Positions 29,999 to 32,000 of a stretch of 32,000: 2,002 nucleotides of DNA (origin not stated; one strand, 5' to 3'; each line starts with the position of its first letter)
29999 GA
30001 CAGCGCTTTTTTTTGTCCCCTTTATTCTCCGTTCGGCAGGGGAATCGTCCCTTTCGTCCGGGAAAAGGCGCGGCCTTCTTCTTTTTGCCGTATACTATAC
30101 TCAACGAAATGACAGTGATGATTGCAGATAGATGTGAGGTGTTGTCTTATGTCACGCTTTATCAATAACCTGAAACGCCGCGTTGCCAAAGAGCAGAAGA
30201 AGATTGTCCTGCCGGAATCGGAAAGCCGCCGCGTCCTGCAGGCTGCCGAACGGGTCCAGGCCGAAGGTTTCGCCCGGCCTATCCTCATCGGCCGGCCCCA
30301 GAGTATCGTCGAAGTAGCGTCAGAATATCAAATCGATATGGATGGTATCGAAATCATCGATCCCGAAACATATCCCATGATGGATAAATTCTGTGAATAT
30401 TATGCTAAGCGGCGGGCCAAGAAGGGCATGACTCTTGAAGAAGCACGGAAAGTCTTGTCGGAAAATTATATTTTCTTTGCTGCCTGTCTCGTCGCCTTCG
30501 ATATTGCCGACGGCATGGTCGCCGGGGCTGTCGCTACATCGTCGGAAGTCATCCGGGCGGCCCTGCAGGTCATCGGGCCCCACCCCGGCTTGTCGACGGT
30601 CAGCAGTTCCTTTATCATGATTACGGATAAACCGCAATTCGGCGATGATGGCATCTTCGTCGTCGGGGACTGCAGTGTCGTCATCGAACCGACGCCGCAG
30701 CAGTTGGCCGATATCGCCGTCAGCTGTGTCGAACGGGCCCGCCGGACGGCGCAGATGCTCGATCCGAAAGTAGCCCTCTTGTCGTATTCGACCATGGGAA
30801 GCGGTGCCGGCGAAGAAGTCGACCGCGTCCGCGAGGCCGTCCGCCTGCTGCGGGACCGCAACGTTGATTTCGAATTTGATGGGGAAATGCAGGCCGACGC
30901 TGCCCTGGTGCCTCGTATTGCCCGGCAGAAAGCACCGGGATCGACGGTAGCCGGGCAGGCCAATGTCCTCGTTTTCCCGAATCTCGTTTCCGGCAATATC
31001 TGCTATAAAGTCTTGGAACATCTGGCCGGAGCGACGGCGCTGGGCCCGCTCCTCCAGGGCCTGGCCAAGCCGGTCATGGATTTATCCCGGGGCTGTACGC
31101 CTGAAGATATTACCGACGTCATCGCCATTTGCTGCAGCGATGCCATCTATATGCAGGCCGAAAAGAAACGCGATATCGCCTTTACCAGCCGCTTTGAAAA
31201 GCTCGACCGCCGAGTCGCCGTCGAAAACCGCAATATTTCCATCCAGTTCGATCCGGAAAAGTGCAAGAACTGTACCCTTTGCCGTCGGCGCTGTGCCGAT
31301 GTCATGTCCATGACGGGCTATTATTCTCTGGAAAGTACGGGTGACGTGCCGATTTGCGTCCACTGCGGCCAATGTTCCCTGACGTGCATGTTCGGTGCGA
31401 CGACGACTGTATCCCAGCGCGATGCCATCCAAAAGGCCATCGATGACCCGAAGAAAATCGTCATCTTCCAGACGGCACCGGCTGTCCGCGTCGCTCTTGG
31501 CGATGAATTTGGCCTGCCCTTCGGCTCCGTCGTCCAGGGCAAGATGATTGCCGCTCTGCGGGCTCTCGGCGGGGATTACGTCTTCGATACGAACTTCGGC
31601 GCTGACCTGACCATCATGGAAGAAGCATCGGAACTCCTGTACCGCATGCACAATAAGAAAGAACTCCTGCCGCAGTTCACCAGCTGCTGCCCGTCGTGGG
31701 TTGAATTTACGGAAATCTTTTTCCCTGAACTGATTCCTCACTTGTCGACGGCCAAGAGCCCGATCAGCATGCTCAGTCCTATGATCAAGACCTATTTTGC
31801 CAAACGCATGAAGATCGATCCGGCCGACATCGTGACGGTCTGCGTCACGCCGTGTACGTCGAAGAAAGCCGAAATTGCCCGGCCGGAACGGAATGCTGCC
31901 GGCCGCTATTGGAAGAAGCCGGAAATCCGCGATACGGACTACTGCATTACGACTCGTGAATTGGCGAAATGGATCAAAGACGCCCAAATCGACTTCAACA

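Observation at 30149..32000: Single reading frame fuses phosphate acetyltransferase to a [FeFe]-hydrogenase module (absent from the ORF track)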

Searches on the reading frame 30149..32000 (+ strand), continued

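Call 73: find_encoding_contigs(protein=P0081, flank=6000, max_places=2)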
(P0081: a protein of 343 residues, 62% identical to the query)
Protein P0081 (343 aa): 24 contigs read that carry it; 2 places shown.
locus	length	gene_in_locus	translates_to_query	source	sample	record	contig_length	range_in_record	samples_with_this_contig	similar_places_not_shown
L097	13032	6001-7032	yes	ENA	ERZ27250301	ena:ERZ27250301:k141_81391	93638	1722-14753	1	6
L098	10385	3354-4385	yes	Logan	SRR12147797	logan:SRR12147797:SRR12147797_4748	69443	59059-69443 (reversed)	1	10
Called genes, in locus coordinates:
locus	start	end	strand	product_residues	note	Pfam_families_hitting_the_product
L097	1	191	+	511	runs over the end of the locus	PF02874:ATP-synt_ab_N, PF00006:ATP-synt_ab, PF00306:ATP-synt_ab_C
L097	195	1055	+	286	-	PF00231:ATP-synt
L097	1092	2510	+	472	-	PF02874:ATP-synt_ab_N, PF00006:ATP-synt_ab, PF22919:ATP-synt_VA_C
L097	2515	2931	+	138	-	PF02823:ATP-synt_DE_N, PF00401:ATP-synt_DE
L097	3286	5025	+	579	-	PF07694:5TM-5TMR_LYT, PF12822:ECF_trnsprt (weak), PF06580:His_kinase, PF02518:HATPase_c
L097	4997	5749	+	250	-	PF00072:Response_reg, PF04397:LytTR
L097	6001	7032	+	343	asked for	PF01515:PTA_PTB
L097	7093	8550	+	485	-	PF02906:Fe_hyd_lg_C, PF02256:Fe_hyd_SSU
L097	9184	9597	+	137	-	PF04246:RseC_MucC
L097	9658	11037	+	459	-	PF13375:RnfC_N, PF01512:Complex1_51K, PF10531:SLBB, PF12837:Fer4_6 (faint), PF13237:Fer4_10 (weak), PF12838:Fer4_7, PF13187:Fer4_9 (weak)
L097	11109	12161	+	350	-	PF03116:NQR2_RnfD_RnfE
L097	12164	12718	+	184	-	PF04205:FMN_bind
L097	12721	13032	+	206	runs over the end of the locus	PF02508:Rnf-Nqr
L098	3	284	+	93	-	?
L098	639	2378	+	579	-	PF07694:5TM-5TMR_LYT, PF12822:ECF_trnsprt (weak), PF06580:His_kinase, PF02518:HATPase_c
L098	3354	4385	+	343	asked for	PF01515:PTA_PTB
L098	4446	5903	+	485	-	PF02906:Fe_hyd_lg_C, PF02256:Fe_hyd_SSU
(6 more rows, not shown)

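Call 74: search_protein_families(library=ncbifam, proteins=[P0001, L001:2871-3890:+, P0002], max_evalue=1e-30)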
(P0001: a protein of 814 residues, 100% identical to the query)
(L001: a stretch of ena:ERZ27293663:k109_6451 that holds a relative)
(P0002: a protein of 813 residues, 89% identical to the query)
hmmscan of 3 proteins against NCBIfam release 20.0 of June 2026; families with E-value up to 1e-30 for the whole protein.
P0001 (814 aa): 8 families
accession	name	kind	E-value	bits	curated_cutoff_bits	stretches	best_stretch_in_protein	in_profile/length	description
NF040763.1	FeFe_hydrog_A6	exception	1.6e-154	515.4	765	1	355-798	130-571/571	NADH-dependent [FeFe] hydrogenase, group A6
TIGR02512.1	FeFe_hydrog_A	subfamily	1.4e-140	468.4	405.95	1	364-736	1-374/375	[FeFe] hydrogenase, group A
NF040762.1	Hydr_FeFe_Clost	exception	7.8e-118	394.6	900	1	346-795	120-571/572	ferredoxin hydrogenase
NF007233.1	PRK09653.1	subfamily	8.3e-108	360.7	310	1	5-329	2-316/319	phosphotransacetylase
NF004167.0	PRK05632.1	equivalog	2.3e-104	350.4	418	1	4-329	385-700/708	phosphate acetyltransferase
TIGR00651.1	pta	equivalog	8.7e-103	344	311.2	1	19-327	1-302/304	phosphate acetyltransferase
NF009501.0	PRK12861.1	subfamily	7.3e-50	169.8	1178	1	14-333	446-761/764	NADP-dependent malic enzyme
TIGR04105.1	FeFe_hydrog_B1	subfamily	9.8e-45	153.1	450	1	402-679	189-428/462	monomeric [FeFe] hydrogenase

L001:2871-3890:+ (339 aa): 4 families
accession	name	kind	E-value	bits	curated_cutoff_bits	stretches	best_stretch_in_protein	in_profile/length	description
NF007233.1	PRK09653.1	subfamily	3.5e-87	292.9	310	1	12-338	2-318/319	phosphotransacetylase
NF004167.0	PRK05632.1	equivalog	3.6e-87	293.6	418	1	14-336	388-700/708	phosphate acetyltransferase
TIGR00651.1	pta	equivalog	2.3e-82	276.9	311.2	1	26-334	1-302/304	phosphate acetyltransferase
NF009501.0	PRK12861.1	subfamily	5.8e-42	143.7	1178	1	22-338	447-759/764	NADP-dependent malic enzyme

P0002 (813 aa): 8 families
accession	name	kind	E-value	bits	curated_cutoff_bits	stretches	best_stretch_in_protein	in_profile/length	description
NF040763.1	FeFe_hydrog_A6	exception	3.1e-143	478.2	765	1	354-798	129-571/571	NADH-dependent [FeFe] hydrogenase, group A6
TIGR02512.1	FeFe_hydrog_A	subfamily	8.1e-126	419.9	405.95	1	364-736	1-374/375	[FeFe] hydrogenase, group A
NF007233.1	PRK09653.1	subfamily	1e-106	357.1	310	1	5-329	2-316/319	phosphotransacetylase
NF040762.1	Hydr_FeFe_Clost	exception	3.6e-105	352.8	900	1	346-795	120-571/572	ferredoxin hydrogenase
NF004167.0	PRK05632.1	equivalog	3.6e-103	346.5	418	1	4-329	385-700/708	phosphate acetyltransferase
TIGR00651.1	pta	equivalog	1.6e-101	339.8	311.2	1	19-327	1-302/304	phosphate acetyltransferase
NF009501.0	PRK12861.1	subfamily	9.5e-49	166.1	1178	1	14-333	446-761/764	NADP-dependent malic enzyme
TIGR04105.1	FeFe_hydrog_B1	subfamily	8.2e-40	136.8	450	1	394-681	181-430/462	monomeric [FeFe] hydrogenase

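Call 78: find_encoding_contigs(protein=P0021, flank=4000, max_places=3)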
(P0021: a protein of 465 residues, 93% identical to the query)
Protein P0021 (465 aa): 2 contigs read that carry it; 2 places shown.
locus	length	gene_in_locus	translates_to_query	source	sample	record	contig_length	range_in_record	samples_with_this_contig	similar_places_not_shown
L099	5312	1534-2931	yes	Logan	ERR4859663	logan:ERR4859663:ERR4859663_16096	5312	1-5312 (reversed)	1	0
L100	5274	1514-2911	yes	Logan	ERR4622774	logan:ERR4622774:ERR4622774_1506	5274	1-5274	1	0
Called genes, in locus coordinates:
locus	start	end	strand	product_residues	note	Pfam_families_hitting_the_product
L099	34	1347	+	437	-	PF01380:SIS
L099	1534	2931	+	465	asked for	PF01515:PTA_PTB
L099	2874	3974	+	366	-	PF02906:Fe_hyd_lg_C, PF02256:Fe_hyd_SSU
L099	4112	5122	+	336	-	PF01515:PTA_PTB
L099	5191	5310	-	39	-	?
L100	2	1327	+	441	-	?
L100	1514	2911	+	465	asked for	PF01515:PTA_PTB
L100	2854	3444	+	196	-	PF02906:Fe_hyd_lg_C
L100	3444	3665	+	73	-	PF02906:Fe_hyd_lg_C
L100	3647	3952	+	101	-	PF02256:Fe_hyd_SSU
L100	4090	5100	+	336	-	PF01515:PTA_PTB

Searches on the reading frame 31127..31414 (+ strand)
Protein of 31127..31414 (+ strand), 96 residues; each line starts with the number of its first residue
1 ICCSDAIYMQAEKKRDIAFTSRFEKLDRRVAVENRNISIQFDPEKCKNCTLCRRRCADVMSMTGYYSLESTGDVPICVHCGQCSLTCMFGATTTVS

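Call 14: find_related_loci(query=A1, collection=genome_contigs, flank=6000)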
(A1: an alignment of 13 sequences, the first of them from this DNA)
Query A1 (96 aa) in genome_contigs; peptide patterns used: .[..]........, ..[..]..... (x = any residue, [..] = any of these).
206 stretches matched a pattern; 168 encode a relative of the query (tblastn E <= 1e-3); the best 80 are kept; 80 distinct loci.
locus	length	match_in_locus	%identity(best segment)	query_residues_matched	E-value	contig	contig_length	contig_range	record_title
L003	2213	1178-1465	100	1-96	8e-66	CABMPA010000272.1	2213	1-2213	MAG: uncultured Megasphaera sp. isolate MGYG-HGUT-02555 genome assembly, contig: GUT_GENOME148816_272, whole genome shot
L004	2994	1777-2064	100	1-96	6e-65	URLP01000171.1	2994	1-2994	uncultured Megasphaera sp. isolate UMGS1114 genome assembly, contig: NODE_5494_length_2994_cov_2.6788, whole genome shot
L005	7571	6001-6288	100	1-96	1e-64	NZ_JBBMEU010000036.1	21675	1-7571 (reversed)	Megasphaera intestinihominis strain CLA-AA-H81 CLAAAH81_contig_36_length_21675, whole genome shotgun sequence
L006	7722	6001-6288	100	1-96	1e-64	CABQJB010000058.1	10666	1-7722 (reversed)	MAG TPA_asm: uncultured Megasphaera sp. isolate MGYG-HGUT-00612 genome assembly, contig: GUT_GENOME018684_58, whole geno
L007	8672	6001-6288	99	1-96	3e-64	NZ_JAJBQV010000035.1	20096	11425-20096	Megasphaera elsdenii strain MSK.21.52 IFLJIGJF_35, whole genome shotgun sequence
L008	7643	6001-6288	99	1-96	7e-64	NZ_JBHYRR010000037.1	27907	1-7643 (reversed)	Megasphaera sp. WILCCON 0056 NODE_37_length_27907_cov_554.244484, whole genome shotgun sequence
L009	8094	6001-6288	95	1-96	7e-63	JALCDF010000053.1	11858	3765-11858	MAG: Megasphaera sp. isolate UW_MP_MEG3_1 Ga0455799_001277, whole genome shotgun sequence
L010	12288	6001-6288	96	1-96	8e-63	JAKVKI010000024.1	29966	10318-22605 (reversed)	MAG: Megasphaera sp. isolate UW_MP_MEG1_1 Ga0455793_000575, whole genome shotgun sequence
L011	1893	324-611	98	1-96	2e-63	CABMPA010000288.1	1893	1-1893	MAG: uncultured Megasphaera sp. isolate MGYG-HGUT-02555 genome assembly, contig: GUT_GENOME148816_288, whole genome shot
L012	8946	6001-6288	94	1-96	7e-62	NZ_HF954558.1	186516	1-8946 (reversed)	Megasphaera massiliensis strain NP3, whole genome shotgun sequence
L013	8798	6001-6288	93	1-96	3e-61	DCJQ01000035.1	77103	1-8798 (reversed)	MAG TPA_asm: Megasphaera sp. UBA1696 UBA1696_contig_5803, whole genome shotgun sequence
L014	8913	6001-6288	95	1-96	1e-61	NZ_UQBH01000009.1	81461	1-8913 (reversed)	Uncultured Megasphaera sp. isolate UMGS111, whole genome shotgun sequence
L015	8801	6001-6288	94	1-96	2e-61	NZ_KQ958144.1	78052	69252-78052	Megasphaera sp. MJR8396C Scaffold1, whole genome shotgun sequence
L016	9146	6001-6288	93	1-96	3e-60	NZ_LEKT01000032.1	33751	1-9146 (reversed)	Megasphaera cerevisiae DSM 20462 scaffold_31, whole genome shotgun sequence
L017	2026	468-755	89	1-96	1e-58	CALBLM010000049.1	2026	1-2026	MAG TPA_asm: uncultured Megasphaera sp. isolate SRR1747059_bin.63_CONCOCT_v1.1_MAG genome assembly, contig: ERZ808291.10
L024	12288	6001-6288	82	1-96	4e-55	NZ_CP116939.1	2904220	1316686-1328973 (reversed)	Megasphaera sueciensis strain TMW 2.2488 chromosome, complete genome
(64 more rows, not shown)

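Call 66: search_protein_families(library=pfam, proteins=[L010:8650-9501:+, L010:9571-10893:-, L010:10961-11386:-, L010:11398-12234:-, L024:1386-2621:+, L024:2981-4768:+, L024:7551-8807:+, L024:8804-9547:+, L024:9852-11372:+], max_evalue=0.00001)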
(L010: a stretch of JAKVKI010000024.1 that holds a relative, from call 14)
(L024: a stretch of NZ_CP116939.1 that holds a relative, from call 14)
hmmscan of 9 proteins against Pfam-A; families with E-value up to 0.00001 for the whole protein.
L010:8650-9501:+ (283 aa): 2 families
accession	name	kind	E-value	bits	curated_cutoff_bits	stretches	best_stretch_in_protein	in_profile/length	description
PF04397.21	LytTR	-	9.4e-28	96.8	22.6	1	182-281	1-97/98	LytTr DNA-binding domain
PF00072.30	Response_reg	-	1.1e-18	67.8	30.2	1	29-137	1-107/111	Response regulator receiver domain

L010:9571-10893:- (440 aa): 2 families
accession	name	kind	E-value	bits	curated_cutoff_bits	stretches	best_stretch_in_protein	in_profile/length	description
PF00107.32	ADH_zinc_N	-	2.5e-10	40.8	31.8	1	220-348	15-126/129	Zinc-binding dehydrogenase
PF08240.17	ADH_N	-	7.7e-08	33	23.5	1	45-143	2-96/104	Alcohol dehydrogenase GroES-like domain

L010:10961-11386:- (141 aa): 1 family
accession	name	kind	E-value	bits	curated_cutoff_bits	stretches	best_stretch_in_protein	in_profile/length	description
PF00359.27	PTS_EIIA_2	-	1.5e-30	106.5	27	1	3-135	2-139/144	Phosphoenolpyruvate-dependent sugar phosphotransferase system, EIIA 2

L010:11398-12234:- (278 aa): 1 family
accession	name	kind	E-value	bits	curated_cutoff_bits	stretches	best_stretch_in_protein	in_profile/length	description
PF00359.27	PTS_EIIA_2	-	3e-09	37.4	27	1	139-254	19-132/144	Phosphoenolpyruvate-dependent sugar phosphotransferase system, EIIA 2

L024:1386-2621:+ (411 aa): 2 families
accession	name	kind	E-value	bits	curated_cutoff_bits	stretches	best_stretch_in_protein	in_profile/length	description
PF19583.5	ODP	-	9.8e-22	78.2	27.2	1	35-228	2-194/194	ODP family beta lactamase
PF00753.33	Lactamase_B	-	3.8e-07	30.7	22.7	1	36-171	6-153/196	Metallo-beta-lactamase superfamily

L024:2981-4768:+ (595 aa): 1 family
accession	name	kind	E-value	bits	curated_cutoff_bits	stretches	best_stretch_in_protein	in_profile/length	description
PF14903.11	WG_beta_rep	-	2.1e-74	245.6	25.6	4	156-190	1-35/35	WG containing repeat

L024:7551-8807:+ (418 aa): 1 family
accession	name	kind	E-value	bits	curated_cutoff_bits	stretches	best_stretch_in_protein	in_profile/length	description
PF04055.27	Radical_SAM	-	3.2e-09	37.6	29.5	1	62-187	2-127/166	Radical SAM superfamily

L024:8804-9547:+ (247 aa): 1 family
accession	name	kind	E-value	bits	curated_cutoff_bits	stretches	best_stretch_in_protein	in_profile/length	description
PF13566.11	DUF4130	-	1.5e-46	158.5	27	1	80-242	1-146/146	Domain of unknown function (DUF4130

L024:9852-11372:+ (506 aa): 2 families
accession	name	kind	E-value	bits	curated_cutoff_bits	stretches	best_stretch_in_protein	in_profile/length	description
PF00206.25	Lyase_1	-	1e-92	311.4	27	1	30-359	1-312/312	Lyase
PF10415.14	FumaraseC_C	-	2.7e-20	73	32.5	1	425-478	1-54/54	Fumarase C C-terminus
